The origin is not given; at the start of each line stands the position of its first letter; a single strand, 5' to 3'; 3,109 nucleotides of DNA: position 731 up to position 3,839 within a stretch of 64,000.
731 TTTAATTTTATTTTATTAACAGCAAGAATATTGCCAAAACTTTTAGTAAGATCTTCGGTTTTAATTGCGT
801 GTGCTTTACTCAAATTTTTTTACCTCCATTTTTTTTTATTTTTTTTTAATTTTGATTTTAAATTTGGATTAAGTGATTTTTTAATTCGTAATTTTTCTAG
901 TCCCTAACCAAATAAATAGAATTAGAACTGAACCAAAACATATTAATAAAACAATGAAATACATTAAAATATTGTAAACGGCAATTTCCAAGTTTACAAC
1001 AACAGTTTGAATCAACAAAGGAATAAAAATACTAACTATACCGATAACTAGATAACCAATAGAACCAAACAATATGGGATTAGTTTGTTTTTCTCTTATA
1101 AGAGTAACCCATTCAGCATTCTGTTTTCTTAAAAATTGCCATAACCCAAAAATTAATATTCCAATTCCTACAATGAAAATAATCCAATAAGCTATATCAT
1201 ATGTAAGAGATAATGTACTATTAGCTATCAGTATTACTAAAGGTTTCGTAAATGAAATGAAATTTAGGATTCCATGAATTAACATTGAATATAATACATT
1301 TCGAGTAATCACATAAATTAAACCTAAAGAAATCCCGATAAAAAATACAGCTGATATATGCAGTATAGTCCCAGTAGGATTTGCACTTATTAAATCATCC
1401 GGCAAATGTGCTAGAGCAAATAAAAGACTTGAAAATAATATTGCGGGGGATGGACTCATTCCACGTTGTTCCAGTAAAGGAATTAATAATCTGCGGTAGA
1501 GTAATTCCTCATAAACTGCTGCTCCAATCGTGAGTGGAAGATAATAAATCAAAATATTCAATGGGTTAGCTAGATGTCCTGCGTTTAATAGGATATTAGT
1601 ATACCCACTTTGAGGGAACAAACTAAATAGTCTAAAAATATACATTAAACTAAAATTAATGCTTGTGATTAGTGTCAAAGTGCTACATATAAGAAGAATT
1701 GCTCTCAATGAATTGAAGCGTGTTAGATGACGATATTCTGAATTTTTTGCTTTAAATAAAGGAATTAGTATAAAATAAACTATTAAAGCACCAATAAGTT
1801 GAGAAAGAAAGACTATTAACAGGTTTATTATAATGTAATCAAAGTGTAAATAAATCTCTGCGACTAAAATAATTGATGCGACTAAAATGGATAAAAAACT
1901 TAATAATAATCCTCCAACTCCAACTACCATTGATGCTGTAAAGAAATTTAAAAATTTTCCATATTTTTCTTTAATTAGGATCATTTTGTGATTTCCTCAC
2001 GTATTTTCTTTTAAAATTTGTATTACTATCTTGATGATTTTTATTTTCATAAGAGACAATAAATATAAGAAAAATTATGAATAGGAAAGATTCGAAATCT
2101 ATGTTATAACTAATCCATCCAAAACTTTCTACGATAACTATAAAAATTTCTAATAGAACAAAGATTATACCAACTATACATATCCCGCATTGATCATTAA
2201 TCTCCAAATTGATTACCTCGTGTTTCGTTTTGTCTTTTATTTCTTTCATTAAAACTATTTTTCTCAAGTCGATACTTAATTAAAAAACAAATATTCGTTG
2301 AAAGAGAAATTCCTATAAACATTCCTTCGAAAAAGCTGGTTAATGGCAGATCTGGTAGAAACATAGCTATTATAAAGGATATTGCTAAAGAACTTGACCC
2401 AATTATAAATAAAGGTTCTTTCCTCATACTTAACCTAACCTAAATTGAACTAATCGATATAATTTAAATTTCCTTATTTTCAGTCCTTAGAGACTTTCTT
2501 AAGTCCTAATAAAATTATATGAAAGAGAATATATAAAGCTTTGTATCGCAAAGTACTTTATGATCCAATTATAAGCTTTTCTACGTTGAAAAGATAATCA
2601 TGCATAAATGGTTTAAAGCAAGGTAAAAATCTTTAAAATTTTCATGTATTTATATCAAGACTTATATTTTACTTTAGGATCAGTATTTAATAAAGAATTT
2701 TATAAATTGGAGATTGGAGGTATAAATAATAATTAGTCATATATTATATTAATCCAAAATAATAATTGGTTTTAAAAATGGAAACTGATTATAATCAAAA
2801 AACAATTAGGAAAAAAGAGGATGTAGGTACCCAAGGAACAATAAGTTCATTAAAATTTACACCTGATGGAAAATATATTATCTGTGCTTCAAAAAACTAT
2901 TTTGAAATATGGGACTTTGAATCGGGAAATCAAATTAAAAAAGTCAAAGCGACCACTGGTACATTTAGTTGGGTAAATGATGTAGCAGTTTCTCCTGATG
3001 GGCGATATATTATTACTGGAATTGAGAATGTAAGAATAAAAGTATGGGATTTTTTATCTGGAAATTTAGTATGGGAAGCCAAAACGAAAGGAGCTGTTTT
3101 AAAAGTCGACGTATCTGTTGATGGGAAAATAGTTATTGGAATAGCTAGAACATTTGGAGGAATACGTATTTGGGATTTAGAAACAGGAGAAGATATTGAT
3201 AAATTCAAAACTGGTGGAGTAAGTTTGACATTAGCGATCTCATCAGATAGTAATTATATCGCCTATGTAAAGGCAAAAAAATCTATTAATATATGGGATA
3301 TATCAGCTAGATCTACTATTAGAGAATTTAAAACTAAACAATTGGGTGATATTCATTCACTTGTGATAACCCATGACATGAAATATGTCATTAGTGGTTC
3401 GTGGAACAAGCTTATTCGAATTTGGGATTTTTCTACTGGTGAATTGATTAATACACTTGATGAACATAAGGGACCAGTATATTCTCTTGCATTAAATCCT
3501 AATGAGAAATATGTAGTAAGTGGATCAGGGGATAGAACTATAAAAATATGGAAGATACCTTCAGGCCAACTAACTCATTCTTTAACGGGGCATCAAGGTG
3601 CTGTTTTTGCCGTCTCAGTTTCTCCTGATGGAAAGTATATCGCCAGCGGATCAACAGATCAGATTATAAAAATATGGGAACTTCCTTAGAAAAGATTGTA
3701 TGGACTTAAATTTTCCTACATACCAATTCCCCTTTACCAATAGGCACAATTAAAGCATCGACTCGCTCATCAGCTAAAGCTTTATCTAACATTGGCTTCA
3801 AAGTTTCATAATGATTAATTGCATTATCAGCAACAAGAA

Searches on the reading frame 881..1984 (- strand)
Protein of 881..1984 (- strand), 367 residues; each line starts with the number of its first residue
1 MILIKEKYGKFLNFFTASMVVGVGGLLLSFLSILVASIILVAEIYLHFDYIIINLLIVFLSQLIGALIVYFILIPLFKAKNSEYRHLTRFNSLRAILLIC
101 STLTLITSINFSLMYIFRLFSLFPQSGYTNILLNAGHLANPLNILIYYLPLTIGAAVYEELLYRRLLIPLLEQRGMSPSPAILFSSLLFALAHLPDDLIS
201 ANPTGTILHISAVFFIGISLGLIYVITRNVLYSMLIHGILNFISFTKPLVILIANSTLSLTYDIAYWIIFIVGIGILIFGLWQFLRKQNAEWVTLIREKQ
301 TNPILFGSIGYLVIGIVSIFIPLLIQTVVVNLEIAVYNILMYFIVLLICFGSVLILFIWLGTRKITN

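Call 67: search_protein_families(library=pfam, proteins=[window:881-1984:-], max_evalue=0.00001)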
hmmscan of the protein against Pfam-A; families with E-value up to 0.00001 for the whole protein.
window:881-1984:- (367 aa): 1 family
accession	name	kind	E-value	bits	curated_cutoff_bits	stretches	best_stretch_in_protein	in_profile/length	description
PF02517.21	Rce1-like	-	2.2e-19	70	22.4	1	143-243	3-93/93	Type II CAAX prenyl endopeptidase Rce1-like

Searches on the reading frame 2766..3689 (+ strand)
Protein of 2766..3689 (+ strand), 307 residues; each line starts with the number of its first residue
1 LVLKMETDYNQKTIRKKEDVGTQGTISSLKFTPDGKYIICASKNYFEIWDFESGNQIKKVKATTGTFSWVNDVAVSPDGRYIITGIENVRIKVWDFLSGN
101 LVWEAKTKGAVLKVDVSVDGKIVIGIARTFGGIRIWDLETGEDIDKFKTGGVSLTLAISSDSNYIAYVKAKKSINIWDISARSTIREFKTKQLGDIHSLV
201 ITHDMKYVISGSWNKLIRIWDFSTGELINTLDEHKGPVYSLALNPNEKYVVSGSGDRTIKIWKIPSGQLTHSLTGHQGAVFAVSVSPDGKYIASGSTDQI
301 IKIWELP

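Call 67: search_protein_families(library=pfam, proteins=[window:2766-3689:+], max_evalue=0.00001)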
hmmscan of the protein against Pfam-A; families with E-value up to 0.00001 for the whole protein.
window:2766-3689:+ (307 aa): 40 families (the best 25 are shown)
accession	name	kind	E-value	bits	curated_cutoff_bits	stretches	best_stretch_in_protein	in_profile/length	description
PF25174.1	Beta-prop_THOC3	-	7.2e-53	179.8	305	2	133-306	71-242/272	THOC3 beta-propeller domain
PF25172.1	Beta-prop_WDR3_2nd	-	2.8e-44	151.9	140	4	197-305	179-287/293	WDR3 second beta-propeller domain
PF25173.1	Beta-prop_WDR3_1st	-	1.2e-42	146.1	154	2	90-264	10-184/184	WDR3 first beta-propeller domain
PF00400.38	WD40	-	1.6e-42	142.5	27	2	267-304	1-38/39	WD domain, G-beta repeat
PF24814.1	WD40_Prp19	-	3.7e-39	134.9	320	3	196-305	9-163/281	Prp19 WD40 domain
PF24817.1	WD40_WDHD1_1st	-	2.3e-35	122.7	109.9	1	196-272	89-165/291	WDHD1 first WD40 domain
PF25168.1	Beta-prop_WDR36-Utp21_2nd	-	6.5e-34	118.2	84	1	133-249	181-295/335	WDR36/Utp21 second beta-propeller domain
PF24807.1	WD40_CDC20-Fz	-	1.2e-32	113.9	200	1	108-272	51-217/292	CDC20/Fizzy WD40 domain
PF25175.1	Beta-prop_WDR5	-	9.7e-31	107.6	250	2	155-305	57-207/296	WDR5 beta-propeller domain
PF24805.1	EIF3I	-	5.5e-29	101.7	200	1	208-272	25-89/324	EIF3I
PF25391.1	WD40_Gbeta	-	1.3e-27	97.2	150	3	248-305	155-212/340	G protein beta WD-40 repeat protein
PF23414.1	Beta-prop_EML_2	-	5.2e-26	92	90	3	199-305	4-109/266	Echinoderm microtubule-associated protein second beta-propeller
PF25171.1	Beta-prop_WDR36-Utp21_1st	-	3.4e-23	82.9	80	2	25-262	29-263/266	WDR36/Utp21 first beta-propeller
PF24782.2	WD40_MABP1-WDR62_2nd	-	4.1e-23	82.3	290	3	156-264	231-341/341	MABP1/WDR62 second WD40 domain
PF24796.1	WDR55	-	8.9e-23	81.2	200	1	18-305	2-292/296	WDR55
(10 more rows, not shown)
